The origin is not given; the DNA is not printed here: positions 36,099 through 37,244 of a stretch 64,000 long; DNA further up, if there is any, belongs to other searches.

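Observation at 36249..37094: Small-alarmone-hydrolase-like HD domain fused to a STAS domain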

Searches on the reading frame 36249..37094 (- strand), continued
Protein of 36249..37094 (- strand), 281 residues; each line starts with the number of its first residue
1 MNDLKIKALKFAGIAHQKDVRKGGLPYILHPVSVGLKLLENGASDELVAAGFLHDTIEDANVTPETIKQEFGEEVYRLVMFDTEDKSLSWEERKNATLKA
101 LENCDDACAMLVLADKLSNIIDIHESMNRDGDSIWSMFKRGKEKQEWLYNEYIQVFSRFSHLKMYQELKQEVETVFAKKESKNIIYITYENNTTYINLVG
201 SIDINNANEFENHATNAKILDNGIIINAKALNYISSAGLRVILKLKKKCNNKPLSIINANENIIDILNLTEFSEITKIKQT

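Call 28: find_encoding_contigs(protein=P0144, flank=8000, max_places=3)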
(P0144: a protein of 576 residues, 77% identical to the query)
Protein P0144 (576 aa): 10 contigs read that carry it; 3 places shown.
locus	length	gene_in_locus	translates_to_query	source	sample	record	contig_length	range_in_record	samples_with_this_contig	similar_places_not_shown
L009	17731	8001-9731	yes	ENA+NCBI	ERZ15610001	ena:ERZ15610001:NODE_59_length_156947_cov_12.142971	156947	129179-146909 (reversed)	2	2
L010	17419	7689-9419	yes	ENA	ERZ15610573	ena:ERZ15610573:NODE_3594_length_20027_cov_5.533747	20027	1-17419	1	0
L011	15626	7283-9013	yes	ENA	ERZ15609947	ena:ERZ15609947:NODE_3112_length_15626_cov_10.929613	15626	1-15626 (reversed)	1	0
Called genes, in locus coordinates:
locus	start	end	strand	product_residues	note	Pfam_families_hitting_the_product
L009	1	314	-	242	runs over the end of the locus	PF01841:Transglut_core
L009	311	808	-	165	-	-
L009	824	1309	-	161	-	-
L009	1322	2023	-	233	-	PF14196:ATC_hydrolase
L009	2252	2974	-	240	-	PF00037:Fer4 (weak), PF12797:Fer4_2 (weak), PF12837:Fer4_6, PF13237:Fer4_10, PF14697:Fer4_21, PF12838:Fer4_7, PF13187:Fer4_9 (weak), PF27217:AF_0155, +2 more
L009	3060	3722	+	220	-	PF00027:cNMP_binding, PF13545:HTH_Crp_2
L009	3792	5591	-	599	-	-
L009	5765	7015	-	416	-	PF14501:HATPase_c_5 (faint), PF00512:HisKA, PF02518:HATPase_c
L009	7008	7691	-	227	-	PF00072:Response_reg, PF00486:Trans_reg_C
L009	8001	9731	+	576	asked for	PF13328:HD_4, PF01740:STAS, PF13466:STAS_2, PF01636:APH (weak), PF19974:TCAD9 (faint)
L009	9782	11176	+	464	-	PF07228:SpoIIE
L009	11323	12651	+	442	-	PF01554:MatE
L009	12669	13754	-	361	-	PF22244:GCE_fung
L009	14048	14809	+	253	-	PF06271:RDD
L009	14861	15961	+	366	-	PF17912:OB_MalK (faint), PF00005:ABC_tran, PF17850:CysA_C_terminal (weak)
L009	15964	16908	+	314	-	PF00528:BPD_transp_1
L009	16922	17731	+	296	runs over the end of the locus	PF00528:BPD_transp_1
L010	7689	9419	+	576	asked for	PF13328:HD_4, PF01740:STAS, PF13466:STAS_2, PF01636:APH (weak), PF19974:TCAD9 (faint)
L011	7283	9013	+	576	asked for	PF13328:HD_4, PF01740:STAS, PF13466:STAS_2, PF01636:APH (weak), PF19974:TCAD9 (faint)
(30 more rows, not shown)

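Call 29: find_encoding_contigs(protein=P0185, flank=8000, max_places=3)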
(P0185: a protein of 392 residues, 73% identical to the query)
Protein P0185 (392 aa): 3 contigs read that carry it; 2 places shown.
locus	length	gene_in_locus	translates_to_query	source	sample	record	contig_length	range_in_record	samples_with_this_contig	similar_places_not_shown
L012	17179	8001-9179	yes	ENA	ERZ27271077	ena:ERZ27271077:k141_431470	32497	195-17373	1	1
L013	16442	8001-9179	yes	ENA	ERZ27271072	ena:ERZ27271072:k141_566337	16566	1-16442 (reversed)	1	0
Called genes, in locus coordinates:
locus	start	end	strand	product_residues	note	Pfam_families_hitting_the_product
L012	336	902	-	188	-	PF06161:DUF975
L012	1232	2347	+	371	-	PF00149:Metallophos, PF12850:Metallophos_2 (weak)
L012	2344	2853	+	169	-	-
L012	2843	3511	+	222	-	PF02517:Rce1-like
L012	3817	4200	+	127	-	PF00072:Response_reg (weak)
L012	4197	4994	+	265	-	PF01048:PNP_UDP_1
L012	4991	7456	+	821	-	PF07694:5TM-5TMR_LYT, PF07228:SpoIIE, PF13581:HATPase_c_2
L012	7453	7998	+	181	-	PF13328:HD_4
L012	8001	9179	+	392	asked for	PF01740:STAS, PF13466:STAS_2, PF01636:APH, PF19974:TCAD9 (weak)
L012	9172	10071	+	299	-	PF01545:Cation_efflux, PF16916:ZT_dimer (weak)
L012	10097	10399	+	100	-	PF01740:STAS, PF13466:STAS_2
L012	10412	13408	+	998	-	PF00501:AMP-binding, PF00668:Condensation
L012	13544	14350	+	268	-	PF04298:Zn_peptidase_2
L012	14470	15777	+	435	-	PF06580:His_kinase, PF02518:HATPase_c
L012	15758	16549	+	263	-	PF00072:Response_reg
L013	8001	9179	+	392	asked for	PF01740:STAS, PF13466:STAS_2, PF01636:APH, PF19974:TCAD9 (weak)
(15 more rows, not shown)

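Call 35: search_protein_representatives(alignment_id=A1)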
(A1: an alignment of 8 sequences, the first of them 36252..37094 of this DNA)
Query: 8 sequences, 280 profile positions. Proteins with E-value up to 0.001 (for the whole library): 49162; up to 1e-10: 15264; up to 1e-30: 495. The best 150 are listed.
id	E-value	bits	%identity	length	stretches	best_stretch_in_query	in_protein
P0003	6.3e-146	501.1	-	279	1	1-279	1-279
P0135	1.6e-142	489.9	-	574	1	1-279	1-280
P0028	2.6e-79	282.6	-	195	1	1-145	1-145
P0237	2.4e-67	243.3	-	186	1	1-178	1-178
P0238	3.1e-58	213.4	-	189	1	4-180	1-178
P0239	3.4e-51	190.3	-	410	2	7-175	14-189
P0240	8.9e-50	185.7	-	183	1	7-177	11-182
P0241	9.3e-49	182.3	-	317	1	4-202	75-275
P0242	4.7e-48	180.0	-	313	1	5-176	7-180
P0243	6.4e-48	179.6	-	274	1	6-178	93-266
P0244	7.4e-48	179.3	-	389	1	5-191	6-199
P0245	8.7e-48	179.1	-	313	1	2-177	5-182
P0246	1.8e-47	178.1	-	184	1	1-180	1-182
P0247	3.2e-47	177.3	-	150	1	76-187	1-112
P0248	3.4e-47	177.2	-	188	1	3-180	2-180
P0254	3.1e-45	170.7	-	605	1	7-279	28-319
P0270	1.7e-42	161.8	-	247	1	1-220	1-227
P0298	4.2e-40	153.9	-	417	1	4-232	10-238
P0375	2.4e-37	144.9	-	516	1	5-278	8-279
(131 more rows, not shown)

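Call 36: search_protein_families(library=pfam, proteins=[P0254, P0375, P0298, P0239, P0244, P0144, P0270], max_evalue=0.001)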
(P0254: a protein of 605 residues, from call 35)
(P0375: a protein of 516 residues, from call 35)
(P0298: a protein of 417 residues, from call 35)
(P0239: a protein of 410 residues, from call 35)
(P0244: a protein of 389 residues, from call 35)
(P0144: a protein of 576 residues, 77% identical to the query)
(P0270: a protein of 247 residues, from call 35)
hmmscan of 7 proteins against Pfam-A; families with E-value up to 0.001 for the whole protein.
P0254 (605 aa): 6 families
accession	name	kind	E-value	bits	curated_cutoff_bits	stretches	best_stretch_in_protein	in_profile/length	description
PF13328.12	HD_4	-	1e-16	61.5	27.2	1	30-157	2-133/156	HD domain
PF01636.29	APH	-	4e-12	46.8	23.2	1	347-521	22-212/239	Phosphotransferase enzyme family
PF01740.26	STAS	-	1.3e-10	41.4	22.6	1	228-318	5-99/106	STAS domain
PF01966.28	HD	-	5.6e-06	27.1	22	1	50-147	2-115/116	HD domain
PF13466.11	STAS_2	-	7.9e-05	23.2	29.2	1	236-312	1-79/80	STAS domain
PF09481.15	CRISPR_Cse1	-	0.00061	19.5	24.7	0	487-574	236-316/450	CRISPR-associated protein Cse1 (CRISPR_cse1)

P0375 (516 aa): 3 families
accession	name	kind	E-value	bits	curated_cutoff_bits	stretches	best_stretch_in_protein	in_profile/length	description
PF13328.12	HD_4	-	9.2e-23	81.1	27.2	1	11-136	1-130/156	HD domain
PF01636.29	APH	-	2.2e-11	44.4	23.2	1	292-491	3-222/239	Phosphotransferase enzyme family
PF01966.28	HD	-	0.00046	20.9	22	1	32-130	2-116/116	HD domain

P0298 (417 aa): 2 families
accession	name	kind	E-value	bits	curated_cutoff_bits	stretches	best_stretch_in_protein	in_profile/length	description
PF13328.12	HD_4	-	1.3e-18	67.6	27.2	1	14-130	1-127/156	HD domain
PF01966.28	HD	-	2.3e-08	34.7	22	1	35-126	2-115/116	HD domain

P0239 (410 aa): 3 families
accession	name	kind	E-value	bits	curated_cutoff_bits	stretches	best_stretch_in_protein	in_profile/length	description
PF13328.12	HD_4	-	2.2e-40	138.4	27.2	2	15-152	1-149/156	HD domain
PF01966.28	HD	-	4.6e-09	37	22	1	35-133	1-115/116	HD domain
PF21981.2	RecX_HTH3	-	0.00015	22.2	26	0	45-60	33-48/48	RecX, third three-helix domain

P0244 (389 aa): 2 families
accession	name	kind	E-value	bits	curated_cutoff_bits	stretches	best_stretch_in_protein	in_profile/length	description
PF13328.12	HD_4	-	1.3e-21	77.4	27.2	1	9-129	1-130/156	HD domain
PF01966.28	HD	-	3.8e-06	27.6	22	1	30-122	2-115/116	HD domain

P0144 (576 aa): 5 families
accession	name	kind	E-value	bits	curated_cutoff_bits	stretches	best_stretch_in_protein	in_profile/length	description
PF13328.12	HD_4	-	4.7e-15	56.1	27.2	1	8-125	1-129/156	HD domain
PF01740.26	STAS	-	4.2e-10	39.8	22.6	1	186-281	2-101/106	STAS domain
PF13466.11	STAS_2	-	2.7e-08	34.3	29.2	1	200-273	4-79/80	STAS domain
PF01636.29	APH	-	1.3e-07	32.1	23.2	1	428-477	158-211/239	Phosphotransferase enzyme family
PF19974.5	TCAD9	-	2.4e-05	24.1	40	1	438-481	299-343/429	Ternary complex associated domain 9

P0270 (247 aa): 2 families
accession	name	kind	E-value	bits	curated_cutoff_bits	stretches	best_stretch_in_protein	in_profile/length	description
PF13328.12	HD_4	-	6.5e-19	68.6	27.2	1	10-109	3-101/156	HD domain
PF01966.28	HD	-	2e-05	25.3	22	1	28-120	1-115/116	HD domain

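Call 38: predict_structure(alignment_id=A2)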
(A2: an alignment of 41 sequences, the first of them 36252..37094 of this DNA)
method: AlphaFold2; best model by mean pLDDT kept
length: 281 residues; sequences in the alignment: 41
mean_pLDDT: 88.6   pTM: 0.63
mean pLDDT of the five models: 88.6, 88.6, 87.3, 87.0, 86.0
residues with pLDDT >= 90: 150; 70-90: 120; 50-70: 6; < 50: 5
segments of 3 or more residues with pLDDT < 50: 179-181
pLDDT, mean of each block of 10 residues (from residue 1): 85 92 83 96 97 93 96 98 91 92 96 97 85 81 89 93 95 76 79 90 85 88 90 87 87 88 83 74 45
secondary structure, 60 per line:
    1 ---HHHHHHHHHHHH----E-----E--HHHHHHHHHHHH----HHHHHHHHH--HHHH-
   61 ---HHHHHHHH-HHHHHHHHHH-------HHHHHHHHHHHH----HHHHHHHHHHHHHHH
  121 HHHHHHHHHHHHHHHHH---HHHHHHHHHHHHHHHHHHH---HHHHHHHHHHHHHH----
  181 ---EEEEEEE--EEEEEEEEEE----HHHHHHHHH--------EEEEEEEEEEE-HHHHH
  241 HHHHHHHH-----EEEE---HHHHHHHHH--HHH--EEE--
elements in order: H4-15 H29-40 H45-53 H56-59 H64-71 H73-82 H90-101 H106-137 H141-159 H163-176 E184-190 E193-202 H207-215 E224-234 H236-248 E254-257 H261-269 E277-279

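Call 39: find_encoding_contigs(protein=P0150, flank=8000, max_places=2)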
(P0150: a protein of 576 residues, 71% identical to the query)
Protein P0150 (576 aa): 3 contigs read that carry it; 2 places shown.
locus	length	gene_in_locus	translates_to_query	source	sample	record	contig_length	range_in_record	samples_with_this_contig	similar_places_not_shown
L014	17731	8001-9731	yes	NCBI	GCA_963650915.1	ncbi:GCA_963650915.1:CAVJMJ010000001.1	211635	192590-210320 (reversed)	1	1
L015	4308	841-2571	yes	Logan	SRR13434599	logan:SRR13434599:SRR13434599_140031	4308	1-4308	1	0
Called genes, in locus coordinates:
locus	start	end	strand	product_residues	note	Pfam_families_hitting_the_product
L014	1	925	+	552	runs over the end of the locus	-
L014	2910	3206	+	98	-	PF01740:STAS, PF13466:STAS_2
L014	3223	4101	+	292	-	PF09924:LPG_synthase_C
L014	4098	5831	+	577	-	PF01554:MatE, PF13581:HATPase_c_2 (weak)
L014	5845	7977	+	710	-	PF07228:SpoIIE, PF13581:HATPase_c_2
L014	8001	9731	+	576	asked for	PF13328:HD_4, PF01740:STAS, PF13466:STAS_2, PF01636:APH (weak), PF19974:TCAD9 (weak)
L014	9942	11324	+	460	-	PF07228:SpoIIE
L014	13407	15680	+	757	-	-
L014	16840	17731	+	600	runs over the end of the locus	PF09479:Flg_new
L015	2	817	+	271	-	?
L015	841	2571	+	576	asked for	PF13328:HD_4, PF01740:STAS, PF13466:STAS_2, PF01636:APH (weak), PF19974:TCAD9 (weak)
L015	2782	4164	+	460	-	PF07228:SpoIIE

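Call 40: find_encoding_contigs(protein=P0163, flank=8000, max_places=2)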
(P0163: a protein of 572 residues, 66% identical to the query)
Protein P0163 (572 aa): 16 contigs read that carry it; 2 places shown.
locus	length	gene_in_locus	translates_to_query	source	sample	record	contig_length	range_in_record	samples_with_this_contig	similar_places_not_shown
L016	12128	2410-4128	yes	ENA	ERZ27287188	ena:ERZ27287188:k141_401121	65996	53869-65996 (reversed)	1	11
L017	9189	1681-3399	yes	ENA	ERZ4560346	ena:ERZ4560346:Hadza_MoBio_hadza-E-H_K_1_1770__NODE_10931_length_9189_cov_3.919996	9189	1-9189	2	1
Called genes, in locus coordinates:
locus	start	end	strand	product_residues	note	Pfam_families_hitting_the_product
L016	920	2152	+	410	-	PF01704:UDPGP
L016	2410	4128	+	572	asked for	PF13328:HD_4, PF01740:STAS, PF13466:STAS_2, PF01636:APH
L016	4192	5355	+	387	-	PF00465:Fe-ADH, PF13685:Fe-ADH_2 (weak), PF25137:ADH_Fe_C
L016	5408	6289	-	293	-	PF09924:LPG_synthase_C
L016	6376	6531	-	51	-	-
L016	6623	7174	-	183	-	-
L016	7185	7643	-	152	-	PF02681:DUF212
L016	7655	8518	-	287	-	PF00348:polyprenyl_synt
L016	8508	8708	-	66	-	PF02609:Exonuc_VII_S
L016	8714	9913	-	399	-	PF13742:tRNA_anti_2, PF01336:tRNA_anti-codon, PF02601:Exonuc_VII_L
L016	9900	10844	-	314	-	PF00814:TsaD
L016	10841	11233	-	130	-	PF01029:NusB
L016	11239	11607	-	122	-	PF03780:Asp23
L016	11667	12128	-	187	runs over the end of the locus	PF12685:SpoIIIAH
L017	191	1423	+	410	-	PF01704:UDPGP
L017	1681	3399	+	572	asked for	PF13328:HD_4, PF01740:STAS, PF13466:STAS_2, PF01636:APH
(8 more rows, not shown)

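Call 44: fold_search(model_id=the predicted structure, library=pdb)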
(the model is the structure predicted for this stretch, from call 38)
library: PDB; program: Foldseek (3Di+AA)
matches with E <= 10: 520; with E <= 0.001: 70
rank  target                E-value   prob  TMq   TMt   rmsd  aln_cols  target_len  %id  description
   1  7qoc_A                3.8e-12  1.00  0.59  0.84   1.9       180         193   32  Se-Met derivative structure of a small alarmone hydrolase (RelH) from Corynebacterium glutamicum (released 2022-07-13)
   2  7qoc_B                7.6e-12  1.00  0.58  0.86   1.6       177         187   32  Se-Met derivative structure of a small alarmone hydrolase (RelH) from Corynebacterium glutamicum (released 2022-07-13)
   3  7qod_A                1.1e-11  1.00  0.58  0.83   2.1       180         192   32  Native structure of a small alarmone hydrolase (RelH) from Corynebacterium glutamicum (released 2022-07-13)
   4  7qod_B                4.7e-11  1.00  0.56  0.86   1.6       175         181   31  Native structure of a small alarmone hydrolase (RelH) from Corynebacterium glutamicum (released 2022-07-13)
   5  7qoe                  8.5e-11  1.00  0.56  0.82   2.0       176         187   32  Structure of a small alarmone hydrolase from Leptospira levettii (released 2022-07-13)
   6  4yf1_D                2.5e-10  1.00  0.51  0.91   1.6       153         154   35  1.85 angstrom crystal structure of lmo0812 from Listeria monocytogenes EGD-e (released 2015-03-04)
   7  5vxa_A                6.1e-10  1.00  0.50  0.76   3.3       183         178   27  Structure of the human Mesh1-NADPH complex (released 2018-05-23)
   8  9chy_A                1.6e-09  1.00  0.50  0.75   3.5       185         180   27  Crystal structure of the human MESH1 (D66K)-PAPS complex (released 2025-12-10)
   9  9chy_B                2.0e-09  1.00  0.49  0.74   3.5       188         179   27  Crystal structure of the human MESH1 (D66K)-PAPS complex (released 2025-12-10)
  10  4yf1_B                2.3e-09  1.00  0.50  0.87   2.3       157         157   34  1.85 angstrom crystal structure of lmo0812 from Listeria monocytogenes EGD-e (released 2015-03-04)
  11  3nr1_A                5.2e-09  1.00  0.48  0.74   3.6       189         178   27  A metazoan ortholog of SpoT hydrolyzes ppGpp and plays a role in starvation responses (released 2010-09-08)
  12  3nqw_A                8.0e-09  1.00  0.50  0.75   3.6       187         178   21  A metazoan ortholog of SpoT hydrolyzes ppGpp and plays a role in starvation responses (released 2010-09-08)
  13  4yf1_A                9.9e-09  1.00  0.50  0.87   2.4       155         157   34  1.85 angstrom crystal structure of lmo0812 from Listeria monocytogenes EGD-e (released 2015-03-04)
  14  4yf1_C                2.0e-08  1.00  0.47  0.89   2.5       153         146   33  1.85 angstrom crystal structure of lmo0812 from Listeria monocytogenes EGD-e (released 2015-03-04)
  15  1vj7_B                4.0e-08  1.00  0.46  0.42  13.0       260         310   21  Crystal structure of the bifunctional catalytic fragment of RelSeq, the RelA/SpoT homolog from Streptococcus equisimil (released 2004-05-04)
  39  4hyl_A                3.2e-06  1.00  0.32  0.76   1.9       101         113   26  The crystal structure of an anti-sigma-factor antagonist from Haliangium ochraceum DSM 14365 (released 2012-11-28)
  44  4hyl_B                6.8e-06  1.00  0.32  0.74   2.0       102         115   24  The crystal structure of an anti-sigma-factor antagonist from Haliangium ochraceum DSM 14365 (released 2012-11-28)
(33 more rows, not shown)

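Call 51: find_related_loci(query=A2, collection=metagenome_contigs, flank=10000)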
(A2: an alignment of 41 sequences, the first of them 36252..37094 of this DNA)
Query A2 (281 aa) in metagenome_contigs; peptide patterns used: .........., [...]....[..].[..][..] (x = any residue, [..] = any of these).
600 stretches matched a pattern (row limit reached: there are more); 476 encode a relative of the query (tblastn E <= 1e-3); the best 80 are kept; 80 distinct loci.
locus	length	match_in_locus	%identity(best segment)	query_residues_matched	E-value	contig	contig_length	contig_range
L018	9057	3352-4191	52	1-279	4e-92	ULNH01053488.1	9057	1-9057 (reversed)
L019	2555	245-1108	35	7-280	4e-46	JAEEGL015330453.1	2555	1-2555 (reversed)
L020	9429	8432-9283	35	7-280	4e-40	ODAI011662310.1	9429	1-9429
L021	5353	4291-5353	39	1-279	5e-37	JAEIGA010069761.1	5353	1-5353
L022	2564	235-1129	36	7-281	4e-31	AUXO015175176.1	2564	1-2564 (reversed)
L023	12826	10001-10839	38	8-281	1e-37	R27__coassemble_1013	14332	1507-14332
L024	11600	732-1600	39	3-281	5e-41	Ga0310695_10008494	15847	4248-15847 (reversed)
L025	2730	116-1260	36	1-280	2e-35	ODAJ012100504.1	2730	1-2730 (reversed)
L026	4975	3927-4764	39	7-280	3e-33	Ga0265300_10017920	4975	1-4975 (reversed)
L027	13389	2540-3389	36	7-281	2e-32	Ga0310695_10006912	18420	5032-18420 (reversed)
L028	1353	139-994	34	7-281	8e-38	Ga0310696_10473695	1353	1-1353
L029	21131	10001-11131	33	3-281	6e-26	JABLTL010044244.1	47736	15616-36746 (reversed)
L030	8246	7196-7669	38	1-149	6e-26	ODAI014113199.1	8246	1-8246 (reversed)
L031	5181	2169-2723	35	2-178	1e-25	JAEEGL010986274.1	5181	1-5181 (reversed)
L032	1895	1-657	32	71-280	4e-25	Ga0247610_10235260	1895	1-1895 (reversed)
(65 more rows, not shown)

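Call 66: search_protein_families(library=padloc, proteins=[window:36249-37094:-], max_evalue=0.001)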
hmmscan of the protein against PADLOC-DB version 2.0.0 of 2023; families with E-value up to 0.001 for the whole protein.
window:36249-37094:- (281 aa): 0 families
